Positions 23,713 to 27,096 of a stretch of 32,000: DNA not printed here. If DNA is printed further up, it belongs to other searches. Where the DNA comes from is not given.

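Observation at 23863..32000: The herA-mre11-rad50 operon continues into an Hsp20-like gene and a 1027-aa helicase where nurA is expected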

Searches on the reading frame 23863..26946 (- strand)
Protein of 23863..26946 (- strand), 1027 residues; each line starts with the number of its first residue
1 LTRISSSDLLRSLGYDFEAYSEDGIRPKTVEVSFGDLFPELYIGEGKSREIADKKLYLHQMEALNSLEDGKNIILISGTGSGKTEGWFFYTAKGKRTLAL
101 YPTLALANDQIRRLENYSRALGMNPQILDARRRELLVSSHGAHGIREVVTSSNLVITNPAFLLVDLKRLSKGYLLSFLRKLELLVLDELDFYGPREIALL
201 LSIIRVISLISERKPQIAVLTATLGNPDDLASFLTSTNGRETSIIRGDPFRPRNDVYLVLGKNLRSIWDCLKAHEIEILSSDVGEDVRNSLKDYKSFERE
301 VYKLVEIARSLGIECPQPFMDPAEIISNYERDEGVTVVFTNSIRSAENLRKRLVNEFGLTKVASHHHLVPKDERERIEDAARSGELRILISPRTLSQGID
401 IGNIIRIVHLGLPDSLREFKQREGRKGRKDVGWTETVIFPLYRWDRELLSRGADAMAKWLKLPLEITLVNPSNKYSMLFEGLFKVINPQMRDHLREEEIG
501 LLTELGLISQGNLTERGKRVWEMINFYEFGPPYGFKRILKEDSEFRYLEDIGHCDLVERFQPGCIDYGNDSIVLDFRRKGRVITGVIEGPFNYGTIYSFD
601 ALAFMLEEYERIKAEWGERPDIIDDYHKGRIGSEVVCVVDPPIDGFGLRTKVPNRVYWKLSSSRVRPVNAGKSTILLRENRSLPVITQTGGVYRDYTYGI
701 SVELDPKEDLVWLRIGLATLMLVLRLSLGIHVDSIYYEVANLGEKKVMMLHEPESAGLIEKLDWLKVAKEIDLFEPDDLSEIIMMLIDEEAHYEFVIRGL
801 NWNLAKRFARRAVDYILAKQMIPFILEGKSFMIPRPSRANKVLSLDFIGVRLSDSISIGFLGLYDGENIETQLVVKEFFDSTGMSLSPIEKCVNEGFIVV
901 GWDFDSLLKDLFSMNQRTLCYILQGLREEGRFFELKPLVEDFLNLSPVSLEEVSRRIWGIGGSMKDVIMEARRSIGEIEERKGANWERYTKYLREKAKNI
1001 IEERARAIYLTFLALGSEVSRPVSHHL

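Call 6: search_protein_families(library=pfam, proteins=[window:23863-26946:-], max_evalue=0.01)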
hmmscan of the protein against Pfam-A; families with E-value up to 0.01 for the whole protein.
window:23863-26946:- (1027 aa): 2 families
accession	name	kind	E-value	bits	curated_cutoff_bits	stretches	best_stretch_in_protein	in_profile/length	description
PF00270.35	DEAD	-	1.1e-17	64.8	26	1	59-228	3-165/167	DEAD/DEAH box helicase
PF00271.37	Helicase_C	-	2.5e-15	57.1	23.5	1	330-429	12-109/110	Helicase conserved C-terminal domain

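Call 8: search_protein_families(library=ncbifam, proteins=[window:23863-26946:-], max_evalue=0.01)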
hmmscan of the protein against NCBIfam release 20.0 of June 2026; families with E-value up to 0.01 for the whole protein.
window:23863-26946:- (1027 aa): 26 families (the best 25 are shown)
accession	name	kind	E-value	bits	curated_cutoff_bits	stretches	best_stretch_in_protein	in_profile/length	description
TIGR04121.1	DEXH_lig_assoc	equivalog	1.2e-20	72.9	850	2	331-430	246-347/804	ligase-associated DNA damage response DEXH box helicase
TIGR03817.1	DECH_helic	hypoth_equivalog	1.4e-20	73.1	874.1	1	54-475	35-415/742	helicase/secretion neighborhood putative DEAH-box helicase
NF010338.0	PRK13767.1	equivalog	3.5e-17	61.9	849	1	331-429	283-385/877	ATP-dependent helicase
TIGR03158.1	cas3_cyano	exception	4.3e-10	39.3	69.1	1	59-224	1-191/357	type I-D CRISPR-associated helicase Cas3'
NF007284.0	PRK09751.1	equivalog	4.7e-10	37.4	1496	1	362-445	352-435/1538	ATP-dependent helicase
TIGR00614.1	recQ_fam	subfamily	7.4e-10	38.2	219.8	1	295-432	194-323/470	RecQ family ATP-dependent DNA helicase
NF001308.0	PRK00254.1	equivalog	1.3e-08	33.5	1216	1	54-236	22-191/720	ATP-dependent DNA helicase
NF053636.1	DDHlcsCsdAPsy1082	equivalog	2.1e-08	33.1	890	1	334-429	244-337/512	DEAD/DEAH box helicase CsdA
NF041062.1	DpdE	equivalog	2.2e-07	29.3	500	1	216-428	474-638/1048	protein DpdE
TIGR01587.1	cas3_core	equivalog_domain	3.9e-07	29.5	102.45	1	75-434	4-324/358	CRISPR-associated helicase Cas3'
NF008279.0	PRK11057.1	equivalog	4.4e-07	28.7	1015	1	334-432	237-333/608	ATP-dependent DNA helicase RecQ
TIGR01389.1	recQ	equivalog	4.7e-07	28.6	640.2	1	334-429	225-318/591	DNA helicase RecQ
NF041063.1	DpdF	equivalog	6.4e-07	28.3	550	1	337-429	381-472/813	protein DpdF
NF002654.0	PRK02362.1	equivalog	2.8e-06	26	887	0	54-235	22-192/739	ATP-dependent DNA helicase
NF002251.0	PRK01172.1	equivalog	2.8e-06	25.9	891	0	52-123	19-93/674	ATP-dependent DNA helicase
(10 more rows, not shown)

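Call 9: find_homologous_proteins(query=window:23863-26946:-, max_evalue=0.00001)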
Query window:23863-26946:- (1027 aa): 783 proteins with E <= 0.00001 among 8000 candidates; the best 120 are listed.
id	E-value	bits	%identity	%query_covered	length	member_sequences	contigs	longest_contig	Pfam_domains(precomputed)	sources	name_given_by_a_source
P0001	0.0e+0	2303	99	100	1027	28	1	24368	PF00270.36,PF00271.38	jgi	jgi:DEAD/DEAH box helicase domain-containing protein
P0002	0.0e+0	2106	90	99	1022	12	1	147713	PF00270.36,PF00271.38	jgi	-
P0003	0.0e+0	1757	73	99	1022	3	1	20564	PF00270.36,PF00271.38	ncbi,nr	ncbi:MAG: hypothetical protein BA066_03370 [Candidatus Korarchaeota archaeon NZ13-K]|nr:MAG: hypothe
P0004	0.0e+0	1737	71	99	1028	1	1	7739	PF00270.36,PF00271.38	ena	-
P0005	0.0e+0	1722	73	99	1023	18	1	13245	PF00270.36,PF00271.38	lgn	-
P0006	0.0e+0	1716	72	99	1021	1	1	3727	PF00270.36,PF00271.38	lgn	-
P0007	0.0e+0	1705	71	99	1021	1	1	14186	PF00270.36,PF00271.38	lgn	-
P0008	0.0e+0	1545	63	99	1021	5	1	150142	PF00270.36,PF00271.38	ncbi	-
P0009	0.0e+0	1544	63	99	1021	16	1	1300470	PF00270.36,PF00271.38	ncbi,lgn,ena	-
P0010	0.0e+0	1524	64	99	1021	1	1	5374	PF00270.36,PF00271.38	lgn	-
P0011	0.0e+0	1517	62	99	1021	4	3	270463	PF00270.36,PF00271.38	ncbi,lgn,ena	-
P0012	0.0e+0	1513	62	98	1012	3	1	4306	PF00270.36,PF00271.38,PF04851.22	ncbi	-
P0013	0.0e+0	1512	62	98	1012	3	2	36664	PF00270.36,PF00271.38,PF04851.22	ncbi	-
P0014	0.0e+0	1510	63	98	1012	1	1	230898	PF00270.36,PF00271.38,PF04851.22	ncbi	-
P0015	0.0e+0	1492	63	99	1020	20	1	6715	PF00270.36,PF00271.38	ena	-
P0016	0.0e+0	1215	54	99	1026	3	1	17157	PF00270.36,PF00271.38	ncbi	-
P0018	0.0e+0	1194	53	99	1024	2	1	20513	PF00270.36,PF00271.38,PF04851.22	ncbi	-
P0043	7.5e-297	1006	47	99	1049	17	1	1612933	PF00270.36,PF00271.38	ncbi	ncbi:MAG: DEAD/DEAH box helicase [Candidatus Nezhaarchaeales archaeon]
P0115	4.8e-258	877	43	93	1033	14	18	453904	PF00270.36,PF00271.38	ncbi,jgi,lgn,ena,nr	ncbi:MAG: DEAD/DEAH box helicase [Aigarchaeota archaeon]|nr:DEAD/DEAH box helicase [Candidatus Geocr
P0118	1.4e-257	876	42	99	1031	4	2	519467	PF00270.36,PF00271.38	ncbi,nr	ncbi:MAG: DEAD/DEAH box helicase [Thermofilaceae archaeon]|nr:DEAD/DEAH box helicase [Thermofilaceae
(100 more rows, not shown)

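Call 10: find_encoding_contigs(protein=P0002, flank=10000, max_places=3)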
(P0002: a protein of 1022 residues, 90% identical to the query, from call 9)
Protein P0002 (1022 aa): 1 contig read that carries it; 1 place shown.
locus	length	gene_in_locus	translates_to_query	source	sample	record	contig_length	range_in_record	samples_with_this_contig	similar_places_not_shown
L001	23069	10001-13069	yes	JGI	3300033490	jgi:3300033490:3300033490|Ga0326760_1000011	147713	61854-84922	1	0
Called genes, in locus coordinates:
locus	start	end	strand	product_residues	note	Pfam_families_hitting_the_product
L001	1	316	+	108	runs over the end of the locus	PF01588:tRNA_bind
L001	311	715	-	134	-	-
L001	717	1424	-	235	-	PF04012:PspA_IM30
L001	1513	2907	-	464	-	PF02629:CoA_binding, PF13380:CoA_binding_2, PF13607:Succ_CoA_lig, PF19045:Ligase_CoA_2 (weak)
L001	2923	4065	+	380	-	PF09376:NurA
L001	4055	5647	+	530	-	PF09378:HAS-barrel (weak), PF01935:DUF87, PF05872:HerA_C (weak)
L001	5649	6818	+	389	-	PF00149:Metallophos, PF12850:Metallophos_2 (weak)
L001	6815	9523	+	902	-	PF00005:ABC_tran (faint), PF02463:SMC_N, PF13166:AAA_13 (faint), PF13175:AAA_15 (weak), PF13476:AAA_23, PF13514:AAA_27, PF13555:AAA_29 (weak), PF13304:AAA_21 (weak), +2 more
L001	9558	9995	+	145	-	PF17886:ArsA_HSP20 (faint), PF00011:HSP20 (faint)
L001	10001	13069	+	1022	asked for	PF00270:DEAD, PF00271:Helicase_C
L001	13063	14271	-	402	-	PF01941:AdoMet_Synthase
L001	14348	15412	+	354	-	PF04055:Radical_SAM, PF13353:Fer4_12 (weak)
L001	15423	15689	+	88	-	PF01978:TrmB (weak), PF12840:HTH_20 (weak), PF13412:HTH_24 (weak)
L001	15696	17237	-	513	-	PF00801:PKD, PF07495:Y_Y_Y (faint), PF17963:Big_9 (faint), PF18911:PKD_4, PF00801:PKD, PF00801:PKD, PF18911:PKD_4, PF00801:PKD, +3 more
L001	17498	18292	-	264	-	PF10609:ParA, PF00142:Fer4_NifH (faint), PF01656:CbiA, PF02374:ArsA_ATPase, PF09140:MipZ (weak), PF13614:AAA_31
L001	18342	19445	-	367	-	PF00069:Pkinase, PF07714:PK_Tyr_Ser-Thr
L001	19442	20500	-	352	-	PF00498:FHA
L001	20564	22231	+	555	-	PF02310:B12-binding, PF04055:Radical_SAM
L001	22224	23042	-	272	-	PF04055:Radical_SAM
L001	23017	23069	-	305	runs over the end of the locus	PF04055:Radical_SAM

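Call 11: find_encoding_contigs(protein=P0009, flank=10000, max_places=3)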
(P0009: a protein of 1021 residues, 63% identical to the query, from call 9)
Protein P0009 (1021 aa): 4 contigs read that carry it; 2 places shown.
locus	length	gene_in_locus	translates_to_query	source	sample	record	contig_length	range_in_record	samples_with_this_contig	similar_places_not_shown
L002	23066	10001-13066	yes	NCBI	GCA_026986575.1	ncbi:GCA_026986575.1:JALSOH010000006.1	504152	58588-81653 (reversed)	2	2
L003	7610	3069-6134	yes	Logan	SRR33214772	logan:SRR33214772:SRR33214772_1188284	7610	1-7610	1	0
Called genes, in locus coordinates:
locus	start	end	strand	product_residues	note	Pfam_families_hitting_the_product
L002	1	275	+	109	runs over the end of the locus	PF01588:tRNA_bind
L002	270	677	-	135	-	-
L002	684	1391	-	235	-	PF04012:PspA_IM30, PF27865:CHP04376 (weak)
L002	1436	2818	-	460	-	PF02629:CoA_binding, PF13380:CoA_binding_2, PF13607:Succ_CoA_lig, PF19045:Ligase_CoA_2 (weak)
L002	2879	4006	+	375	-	PF09376:NurA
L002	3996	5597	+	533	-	PF09378:HAS-barrel (weak), PF01935:DUF87, PF05872:HerA_C (faint)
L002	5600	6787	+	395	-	PF00149:Metallophos, PF12850:Metallophos_2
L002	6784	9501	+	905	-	-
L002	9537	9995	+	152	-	PF00011:HSP20 (faint), PF17886:ArsA_HSP20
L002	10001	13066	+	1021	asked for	PF00270:DEAD, PF00271:Helicase_C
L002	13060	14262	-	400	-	PF01941:AdoMet_Synthase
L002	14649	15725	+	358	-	PF04055:Radical_SAM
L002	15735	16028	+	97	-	PF24034:DUF7343 (weak), PF12840:HTH_20, PF09339:HTH_IclR (weak)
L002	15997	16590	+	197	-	PF08241:Methyltransf_11, PF13649:Methyltransf_25, PF01209:Ubie_methyltran (weak)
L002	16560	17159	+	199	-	PF00857:Isochorismatase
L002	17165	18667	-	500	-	PF00801:PKD, PF17963:Big_9 (faint), PF18911:PKD_4, PF18911:PKD_4, PF00801:PKD, PF18911:PKD_4, PF00801:PKD, PF18911:PKD_4, +3 more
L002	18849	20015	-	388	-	PF00285:Citrate_synt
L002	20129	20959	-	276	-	PF10609:ParA, PF01656:CbiA, PF02374:ArsA_ATPase, PF13614:AAA_31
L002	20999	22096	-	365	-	PF00069:Pkinase, PF07714:PK_Tyr_Ser-Thr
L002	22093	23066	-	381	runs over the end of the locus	PF06157:DUF973 (weak), PF00498:FHA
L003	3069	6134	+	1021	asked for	PF00270:DEAD, PF00271:Helicase_C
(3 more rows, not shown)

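Call 13: find_related_loci(query=window:23863-26946:-, collection=genome_contigs, flank=10000)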
Query window:23863-26946:- (1027 aa) in genome_contigs; peptide patterns used: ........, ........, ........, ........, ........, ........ (x = any residue, [..] = any of these).
22 stretches matched a pattern; 2 encode a relative of the query (tblastn E <= 1e-3); 2 distinct loci.
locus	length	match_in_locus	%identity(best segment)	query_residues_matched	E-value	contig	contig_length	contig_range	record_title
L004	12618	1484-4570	92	1-1027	0e+0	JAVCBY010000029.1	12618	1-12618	MAG: Thermoproteota archaeon isolate LHC4 LHC_35, whole genome shotgun sequence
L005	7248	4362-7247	94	1-962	0e+0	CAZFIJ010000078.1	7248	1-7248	MAG TPA_asm: uncultured Nitrososphaerota archaeon isolate binchicken_co25_126 genome assembly, contig: k141_139983, whol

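Call 14: search_solved_structures(query=window:23863-26946:-, max_evalue=0.01)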
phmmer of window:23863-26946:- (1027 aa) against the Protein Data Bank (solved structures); distinct sequences matched with E-value up to 0.01: 94 (the best 60 are shown).
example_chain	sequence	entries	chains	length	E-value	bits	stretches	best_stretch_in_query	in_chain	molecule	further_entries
6znp_A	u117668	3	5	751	3.1e-13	51.8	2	55-237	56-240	Uncharacterized ATP-dependent helicase YprA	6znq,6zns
3eaq_A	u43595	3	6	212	5.2e-11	44.4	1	316-462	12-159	Heat resistant RNA dependent ATPase | Hera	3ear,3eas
5v9x_A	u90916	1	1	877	6.1e-11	44.2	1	363-445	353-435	ATP-dependent DNA helicase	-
3i32_A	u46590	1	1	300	2.3e-10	42.3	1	317-461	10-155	Heat resistant RNA dependent ATPase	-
7lhl_A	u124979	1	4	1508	2.3e-10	42.3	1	363-445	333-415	ATP-dependent DNA helicase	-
4kbf_A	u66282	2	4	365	3.9e-10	41.5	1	316-453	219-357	Heat resistant RNA dependent ATPase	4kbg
2z0m_A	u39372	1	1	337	2.1e-09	39.1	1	279-442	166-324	337aa long hypothetical ATP-dependent RNA helicase deaD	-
1fuk_A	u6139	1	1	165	6.4e-08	34.2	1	336-428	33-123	EUKARYOTIC INITIATION FACTOR 4A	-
1fuu_A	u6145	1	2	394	3.7e-07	31.7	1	336-428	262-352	YEAST INITIATION FACTOR 4A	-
2vso_A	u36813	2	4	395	3.7e-07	31.7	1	336-428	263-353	ATP-DEPENDENT RNA HELICASE EIF4A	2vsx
2jgn_A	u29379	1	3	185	4.2e-07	31.5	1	332-429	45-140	ATP-DEPENDENT RNA HELICASE DDX3X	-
6yvh_H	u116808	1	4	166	5e-07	31.2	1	336-429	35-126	Eukaryotic initiation factor 4A-III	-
7ymf_B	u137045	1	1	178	5.2e-07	31.2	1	332-429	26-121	ATP-dependent RNA helicase DDX3X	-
7ujb_A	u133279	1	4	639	1.5e-06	29.6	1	55-233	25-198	DEAD/DEAH box RNA helicase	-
9b15_A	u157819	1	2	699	1.6e-06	29.6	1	352-449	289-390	ATP-dependent DNA helicase Hel308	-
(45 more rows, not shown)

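Call 16: find_encoding_contigs(protein=P0043, flank=10000, max_places=2)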
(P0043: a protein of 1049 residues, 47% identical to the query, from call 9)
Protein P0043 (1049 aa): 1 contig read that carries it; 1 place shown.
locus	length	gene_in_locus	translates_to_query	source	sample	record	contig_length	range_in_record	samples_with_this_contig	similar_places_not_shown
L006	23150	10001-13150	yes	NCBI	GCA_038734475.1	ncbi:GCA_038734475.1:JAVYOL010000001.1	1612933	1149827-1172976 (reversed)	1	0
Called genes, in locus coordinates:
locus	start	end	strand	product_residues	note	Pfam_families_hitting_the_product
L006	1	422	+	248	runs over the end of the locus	PF00924:MS_channel_2nd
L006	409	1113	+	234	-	PF05116:S6PP (weak), PF08282:Hydrolase_3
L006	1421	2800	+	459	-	PF05167:DUF711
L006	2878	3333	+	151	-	PF00383:dCMP_cyt_deam_1, PF14437:MafB19-deam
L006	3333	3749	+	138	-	PF00075:RNase_H, PF13456:RVT_3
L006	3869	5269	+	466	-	-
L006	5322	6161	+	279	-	PF13412:HTH_24, PF24034:DUF7343, PF12802:MarR_2 (weak)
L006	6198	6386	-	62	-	-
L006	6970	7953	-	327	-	PF12679:ABC2_membrane_2 (faint), PF01061:ABC2_membrane, PF12698:ABC2_membrane_3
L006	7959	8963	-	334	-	PF00005:ABC_tran, PF13304:AAA_21 (faint), PF13732:DrrA1-3_C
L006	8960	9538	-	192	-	PF03551:PadR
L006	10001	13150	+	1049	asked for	PF00270:DEAD, PF00271:Helicase_C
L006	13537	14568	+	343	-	PF08240:ADH_N, PF00107:ADH_zinc_N, PF13602:ADH_zinc_N_2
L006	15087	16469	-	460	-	PF01425:Amidase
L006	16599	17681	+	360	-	PF04055:Radical_SAM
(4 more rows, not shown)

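Call 17: find_encoding_contigs(protein=P0118, flank=10000, max_places=2)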
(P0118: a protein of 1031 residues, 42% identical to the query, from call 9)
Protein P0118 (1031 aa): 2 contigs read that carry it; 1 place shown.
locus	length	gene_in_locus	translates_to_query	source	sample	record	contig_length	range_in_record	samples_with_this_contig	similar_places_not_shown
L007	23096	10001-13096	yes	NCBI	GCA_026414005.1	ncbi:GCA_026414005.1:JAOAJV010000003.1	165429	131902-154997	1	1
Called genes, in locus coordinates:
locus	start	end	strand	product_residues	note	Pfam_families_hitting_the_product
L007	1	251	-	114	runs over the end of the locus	-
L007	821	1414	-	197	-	-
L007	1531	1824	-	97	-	-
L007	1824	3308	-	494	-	PF00437:T2SSE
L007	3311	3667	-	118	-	-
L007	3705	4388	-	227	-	-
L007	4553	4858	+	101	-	-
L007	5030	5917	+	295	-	PF02195:ParB_N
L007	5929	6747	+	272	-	-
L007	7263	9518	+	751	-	PF16586:DUF5060, PF00150:Cellulase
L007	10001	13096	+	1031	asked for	PF00270:DEAD, PF00271:Helicase_C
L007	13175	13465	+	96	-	-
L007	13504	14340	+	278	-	PF01261:AP_endonuc_2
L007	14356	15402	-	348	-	PF02653:BPD_transp_2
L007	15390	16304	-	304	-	PF02653:BPD_transp_2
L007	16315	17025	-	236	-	PF00005:ABC_tran, PF02463:SMC_N, PF09818:ABC_ATPase (faint), PF13304:AAA_21 (weak)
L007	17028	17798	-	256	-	PF13175:AAA_15 (weak), PF00005:ABC_tran, PF13304:AAA_21 (weak), PF12399:BCA_ABC_TP_C (weak)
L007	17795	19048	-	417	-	PF13458:Peripla_BP_6, PF01094:ANF_receptor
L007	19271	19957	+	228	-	PF02811:PHP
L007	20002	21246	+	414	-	PF01408:GFO_IDH_MocA, PF22725:GFO_IDH_MocA_C3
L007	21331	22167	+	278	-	PF04414:tRNA_deacylase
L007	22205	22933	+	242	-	PF04126:Cyclophil_like, PF18050:Cyclophil_like2 (weak)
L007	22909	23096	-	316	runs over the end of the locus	-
